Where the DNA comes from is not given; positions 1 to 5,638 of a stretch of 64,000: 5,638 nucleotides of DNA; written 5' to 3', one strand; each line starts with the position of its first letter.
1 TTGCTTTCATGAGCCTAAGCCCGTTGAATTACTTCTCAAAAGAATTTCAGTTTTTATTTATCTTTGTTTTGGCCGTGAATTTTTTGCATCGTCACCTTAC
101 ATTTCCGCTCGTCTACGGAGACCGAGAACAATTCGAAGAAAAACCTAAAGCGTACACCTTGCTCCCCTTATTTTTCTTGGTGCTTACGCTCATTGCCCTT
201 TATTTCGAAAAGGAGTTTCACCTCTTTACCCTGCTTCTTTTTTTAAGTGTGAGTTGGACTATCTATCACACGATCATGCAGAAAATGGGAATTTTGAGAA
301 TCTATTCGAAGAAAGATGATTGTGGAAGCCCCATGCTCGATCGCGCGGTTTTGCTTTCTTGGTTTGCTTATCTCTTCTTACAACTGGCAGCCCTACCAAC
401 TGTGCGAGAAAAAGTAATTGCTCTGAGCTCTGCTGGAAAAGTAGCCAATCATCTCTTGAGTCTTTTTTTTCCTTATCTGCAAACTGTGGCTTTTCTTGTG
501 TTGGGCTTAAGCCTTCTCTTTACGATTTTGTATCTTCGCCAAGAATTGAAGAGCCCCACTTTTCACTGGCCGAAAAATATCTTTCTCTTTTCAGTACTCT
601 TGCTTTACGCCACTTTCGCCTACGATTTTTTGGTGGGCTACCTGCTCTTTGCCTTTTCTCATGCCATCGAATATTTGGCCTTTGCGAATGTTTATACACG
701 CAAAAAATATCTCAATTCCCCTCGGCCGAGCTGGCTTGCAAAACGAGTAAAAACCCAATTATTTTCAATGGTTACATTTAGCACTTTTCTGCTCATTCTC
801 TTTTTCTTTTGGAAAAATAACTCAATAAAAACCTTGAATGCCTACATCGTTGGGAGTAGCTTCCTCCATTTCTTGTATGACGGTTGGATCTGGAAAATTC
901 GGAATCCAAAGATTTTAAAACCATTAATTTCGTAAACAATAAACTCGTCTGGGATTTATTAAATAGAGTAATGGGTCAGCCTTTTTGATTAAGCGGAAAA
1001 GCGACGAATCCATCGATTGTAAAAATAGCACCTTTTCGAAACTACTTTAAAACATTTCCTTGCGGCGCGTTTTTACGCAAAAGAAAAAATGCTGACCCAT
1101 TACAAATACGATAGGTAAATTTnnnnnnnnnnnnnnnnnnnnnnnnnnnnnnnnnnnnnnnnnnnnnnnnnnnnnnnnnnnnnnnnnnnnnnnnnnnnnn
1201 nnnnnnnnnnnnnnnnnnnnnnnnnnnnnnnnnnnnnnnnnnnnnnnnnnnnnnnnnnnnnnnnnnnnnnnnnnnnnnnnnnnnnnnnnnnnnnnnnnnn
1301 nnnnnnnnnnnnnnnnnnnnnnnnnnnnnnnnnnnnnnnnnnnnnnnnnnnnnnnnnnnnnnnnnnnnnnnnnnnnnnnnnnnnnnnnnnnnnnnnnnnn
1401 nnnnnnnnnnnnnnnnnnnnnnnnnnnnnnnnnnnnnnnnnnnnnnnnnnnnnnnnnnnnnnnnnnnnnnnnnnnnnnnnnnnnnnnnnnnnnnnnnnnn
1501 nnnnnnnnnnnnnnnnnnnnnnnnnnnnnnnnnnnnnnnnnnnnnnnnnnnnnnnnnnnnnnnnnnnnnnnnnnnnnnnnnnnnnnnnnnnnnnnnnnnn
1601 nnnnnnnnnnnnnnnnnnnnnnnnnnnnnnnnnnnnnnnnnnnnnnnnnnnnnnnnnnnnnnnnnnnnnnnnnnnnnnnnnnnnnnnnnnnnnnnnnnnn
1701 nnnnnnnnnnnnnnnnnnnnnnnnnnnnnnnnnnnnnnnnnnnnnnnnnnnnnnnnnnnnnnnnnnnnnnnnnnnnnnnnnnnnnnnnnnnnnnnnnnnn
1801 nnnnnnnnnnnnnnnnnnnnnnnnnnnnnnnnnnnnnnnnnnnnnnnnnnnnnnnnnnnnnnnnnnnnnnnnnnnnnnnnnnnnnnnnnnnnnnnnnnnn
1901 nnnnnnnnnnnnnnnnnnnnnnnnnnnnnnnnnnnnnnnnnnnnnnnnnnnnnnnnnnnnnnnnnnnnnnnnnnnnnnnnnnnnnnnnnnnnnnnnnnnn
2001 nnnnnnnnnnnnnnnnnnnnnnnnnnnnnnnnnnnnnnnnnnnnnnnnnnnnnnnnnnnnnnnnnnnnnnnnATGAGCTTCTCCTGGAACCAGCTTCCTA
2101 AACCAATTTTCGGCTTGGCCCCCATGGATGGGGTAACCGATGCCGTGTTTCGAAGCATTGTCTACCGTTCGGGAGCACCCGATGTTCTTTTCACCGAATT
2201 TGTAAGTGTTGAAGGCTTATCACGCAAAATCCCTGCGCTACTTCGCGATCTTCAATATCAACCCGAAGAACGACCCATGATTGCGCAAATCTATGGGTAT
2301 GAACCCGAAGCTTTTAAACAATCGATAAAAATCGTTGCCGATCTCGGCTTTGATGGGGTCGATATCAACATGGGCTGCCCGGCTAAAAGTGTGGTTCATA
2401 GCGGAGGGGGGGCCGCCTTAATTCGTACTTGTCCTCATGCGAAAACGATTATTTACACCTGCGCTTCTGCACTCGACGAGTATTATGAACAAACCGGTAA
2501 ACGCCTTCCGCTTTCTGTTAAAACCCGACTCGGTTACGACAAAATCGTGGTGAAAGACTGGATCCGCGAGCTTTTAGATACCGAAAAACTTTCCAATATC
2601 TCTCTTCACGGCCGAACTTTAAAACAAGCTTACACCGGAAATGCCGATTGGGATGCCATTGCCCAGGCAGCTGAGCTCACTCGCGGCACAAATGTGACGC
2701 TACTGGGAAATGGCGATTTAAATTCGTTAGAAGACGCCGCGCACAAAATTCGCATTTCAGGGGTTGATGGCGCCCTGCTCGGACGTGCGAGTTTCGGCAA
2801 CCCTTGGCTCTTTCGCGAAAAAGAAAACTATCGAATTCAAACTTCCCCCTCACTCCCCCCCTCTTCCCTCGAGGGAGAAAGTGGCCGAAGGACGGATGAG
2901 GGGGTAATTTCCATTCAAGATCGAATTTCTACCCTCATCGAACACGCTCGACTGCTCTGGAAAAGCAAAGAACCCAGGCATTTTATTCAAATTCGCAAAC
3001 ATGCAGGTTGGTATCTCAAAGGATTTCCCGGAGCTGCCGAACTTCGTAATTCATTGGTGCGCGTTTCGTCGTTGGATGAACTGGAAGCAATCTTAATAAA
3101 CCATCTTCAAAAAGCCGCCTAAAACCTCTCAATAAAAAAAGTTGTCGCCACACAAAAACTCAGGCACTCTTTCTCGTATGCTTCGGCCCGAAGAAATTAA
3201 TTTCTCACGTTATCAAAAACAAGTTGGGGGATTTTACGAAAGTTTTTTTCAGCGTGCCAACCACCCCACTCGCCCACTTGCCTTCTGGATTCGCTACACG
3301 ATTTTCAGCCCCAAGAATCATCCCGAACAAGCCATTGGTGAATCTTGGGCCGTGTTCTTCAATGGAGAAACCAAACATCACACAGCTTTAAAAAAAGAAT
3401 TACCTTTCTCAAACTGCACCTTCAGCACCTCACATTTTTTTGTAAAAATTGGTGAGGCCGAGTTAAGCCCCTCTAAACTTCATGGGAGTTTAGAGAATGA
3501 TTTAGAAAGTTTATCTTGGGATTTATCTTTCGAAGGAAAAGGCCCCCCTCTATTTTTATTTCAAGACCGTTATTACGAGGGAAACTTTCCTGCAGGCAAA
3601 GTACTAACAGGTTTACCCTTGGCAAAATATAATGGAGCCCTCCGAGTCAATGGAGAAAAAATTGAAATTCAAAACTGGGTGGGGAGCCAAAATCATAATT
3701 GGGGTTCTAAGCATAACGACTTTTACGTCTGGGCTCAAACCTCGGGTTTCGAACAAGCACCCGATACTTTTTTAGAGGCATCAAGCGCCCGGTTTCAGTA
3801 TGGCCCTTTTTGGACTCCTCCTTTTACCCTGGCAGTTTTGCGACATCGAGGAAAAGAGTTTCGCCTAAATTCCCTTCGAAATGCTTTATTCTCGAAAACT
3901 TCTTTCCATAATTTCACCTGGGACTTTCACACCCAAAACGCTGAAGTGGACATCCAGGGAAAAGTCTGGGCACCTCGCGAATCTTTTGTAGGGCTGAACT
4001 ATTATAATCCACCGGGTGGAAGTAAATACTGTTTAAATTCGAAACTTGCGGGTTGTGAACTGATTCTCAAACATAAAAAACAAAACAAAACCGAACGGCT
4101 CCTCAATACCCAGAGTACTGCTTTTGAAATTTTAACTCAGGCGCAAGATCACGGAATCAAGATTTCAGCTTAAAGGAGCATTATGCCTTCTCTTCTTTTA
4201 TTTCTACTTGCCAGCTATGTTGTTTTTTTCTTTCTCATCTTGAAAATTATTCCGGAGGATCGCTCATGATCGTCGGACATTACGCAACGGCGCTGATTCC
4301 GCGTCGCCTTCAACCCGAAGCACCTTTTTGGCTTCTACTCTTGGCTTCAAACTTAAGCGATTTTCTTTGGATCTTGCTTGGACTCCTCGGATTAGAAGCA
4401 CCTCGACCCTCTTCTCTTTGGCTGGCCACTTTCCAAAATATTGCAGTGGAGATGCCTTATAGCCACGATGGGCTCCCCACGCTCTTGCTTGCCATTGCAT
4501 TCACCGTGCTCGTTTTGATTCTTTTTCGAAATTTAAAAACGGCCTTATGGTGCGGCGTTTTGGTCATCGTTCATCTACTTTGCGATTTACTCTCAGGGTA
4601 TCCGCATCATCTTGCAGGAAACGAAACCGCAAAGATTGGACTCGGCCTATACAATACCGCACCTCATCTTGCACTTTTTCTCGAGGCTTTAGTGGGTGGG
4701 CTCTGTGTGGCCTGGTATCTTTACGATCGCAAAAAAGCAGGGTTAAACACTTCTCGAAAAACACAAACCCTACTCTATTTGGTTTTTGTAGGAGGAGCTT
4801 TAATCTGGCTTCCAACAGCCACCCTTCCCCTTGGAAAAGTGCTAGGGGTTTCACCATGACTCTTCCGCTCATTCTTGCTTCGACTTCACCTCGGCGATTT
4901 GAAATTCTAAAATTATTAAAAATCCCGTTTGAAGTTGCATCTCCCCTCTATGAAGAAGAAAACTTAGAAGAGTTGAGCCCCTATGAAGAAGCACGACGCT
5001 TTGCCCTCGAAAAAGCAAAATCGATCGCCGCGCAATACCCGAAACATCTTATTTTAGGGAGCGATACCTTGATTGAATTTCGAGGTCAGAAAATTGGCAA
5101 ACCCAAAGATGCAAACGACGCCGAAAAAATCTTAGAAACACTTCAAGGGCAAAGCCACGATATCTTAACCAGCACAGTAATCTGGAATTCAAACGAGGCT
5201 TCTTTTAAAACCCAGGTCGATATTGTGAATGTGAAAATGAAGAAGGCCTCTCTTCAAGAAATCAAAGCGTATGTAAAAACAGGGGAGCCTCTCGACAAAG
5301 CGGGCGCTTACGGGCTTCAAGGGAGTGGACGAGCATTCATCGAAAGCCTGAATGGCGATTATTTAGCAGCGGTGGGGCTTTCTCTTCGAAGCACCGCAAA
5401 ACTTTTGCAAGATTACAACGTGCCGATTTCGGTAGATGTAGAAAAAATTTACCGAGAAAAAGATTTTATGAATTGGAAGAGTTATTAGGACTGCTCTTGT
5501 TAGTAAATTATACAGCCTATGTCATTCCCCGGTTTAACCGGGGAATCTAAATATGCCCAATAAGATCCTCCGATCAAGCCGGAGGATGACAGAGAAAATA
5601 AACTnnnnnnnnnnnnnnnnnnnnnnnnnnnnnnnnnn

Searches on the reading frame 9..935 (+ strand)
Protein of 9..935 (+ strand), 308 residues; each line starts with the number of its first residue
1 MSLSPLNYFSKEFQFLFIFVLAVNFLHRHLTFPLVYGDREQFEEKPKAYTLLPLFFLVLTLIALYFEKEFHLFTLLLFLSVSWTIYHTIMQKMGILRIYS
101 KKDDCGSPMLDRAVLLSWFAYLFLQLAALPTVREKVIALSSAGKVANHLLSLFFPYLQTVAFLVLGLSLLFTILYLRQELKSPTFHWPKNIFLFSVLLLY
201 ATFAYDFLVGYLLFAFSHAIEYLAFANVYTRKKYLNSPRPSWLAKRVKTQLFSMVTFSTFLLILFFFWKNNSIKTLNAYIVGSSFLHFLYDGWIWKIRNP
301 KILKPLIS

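Call 22: search_protein_families(library=ncbifam, proteins=[window:9-935:+])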
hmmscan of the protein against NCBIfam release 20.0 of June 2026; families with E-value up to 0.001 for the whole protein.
window:9-935:+ (308 aa): 0 families

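Call 30: find_encoding_contigs(protein=window:9-935:+, flank=10000, max_places=4)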
Protein window:9-935:+ (308 aa): no gene with exactly this product is on record in the collection.

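Call 74: search_protein_families(library=pfam, proteins=[window:9-935:+], max_evalue=0.00001)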
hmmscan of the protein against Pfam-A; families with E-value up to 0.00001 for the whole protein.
window:9-935:+ (308 aa): 0 families

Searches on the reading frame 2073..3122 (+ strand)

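Call 74: search_protein_families(library=pfam, proteins=[window:2073-3122:+], max_evalue=0.00001)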
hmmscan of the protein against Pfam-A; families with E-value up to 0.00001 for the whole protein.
window:2073-3122:+ (349 aa): 1 family
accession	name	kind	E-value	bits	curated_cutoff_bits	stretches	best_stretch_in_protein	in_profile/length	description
PF01207.24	Dus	-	5.9e-58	196.8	20.4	1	15-346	2-307/311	Dihydrouridine synthase (Dus)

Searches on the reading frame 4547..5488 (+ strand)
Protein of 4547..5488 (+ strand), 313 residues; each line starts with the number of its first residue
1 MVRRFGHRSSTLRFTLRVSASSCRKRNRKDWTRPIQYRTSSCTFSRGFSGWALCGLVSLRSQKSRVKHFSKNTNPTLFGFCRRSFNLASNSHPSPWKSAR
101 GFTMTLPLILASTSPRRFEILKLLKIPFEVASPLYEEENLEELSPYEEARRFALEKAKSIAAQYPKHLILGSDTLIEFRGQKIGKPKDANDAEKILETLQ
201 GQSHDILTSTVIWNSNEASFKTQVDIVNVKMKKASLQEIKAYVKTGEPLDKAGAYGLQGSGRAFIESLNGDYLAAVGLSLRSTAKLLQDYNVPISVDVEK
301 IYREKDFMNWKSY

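Call 74: search_protein_families(library=pfam, proteins=[window:4547-5488:+], max_evalue=0.00001)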
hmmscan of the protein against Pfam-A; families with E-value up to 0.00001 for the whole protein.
window:4547-5488:+ (313 aa): 1 family
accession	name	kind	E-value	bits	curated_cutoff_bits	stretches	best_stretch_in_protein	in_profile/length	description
PF02545.19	Maf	-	4.5e-50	170.4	27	1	107-289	1-186/187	Maf-like protein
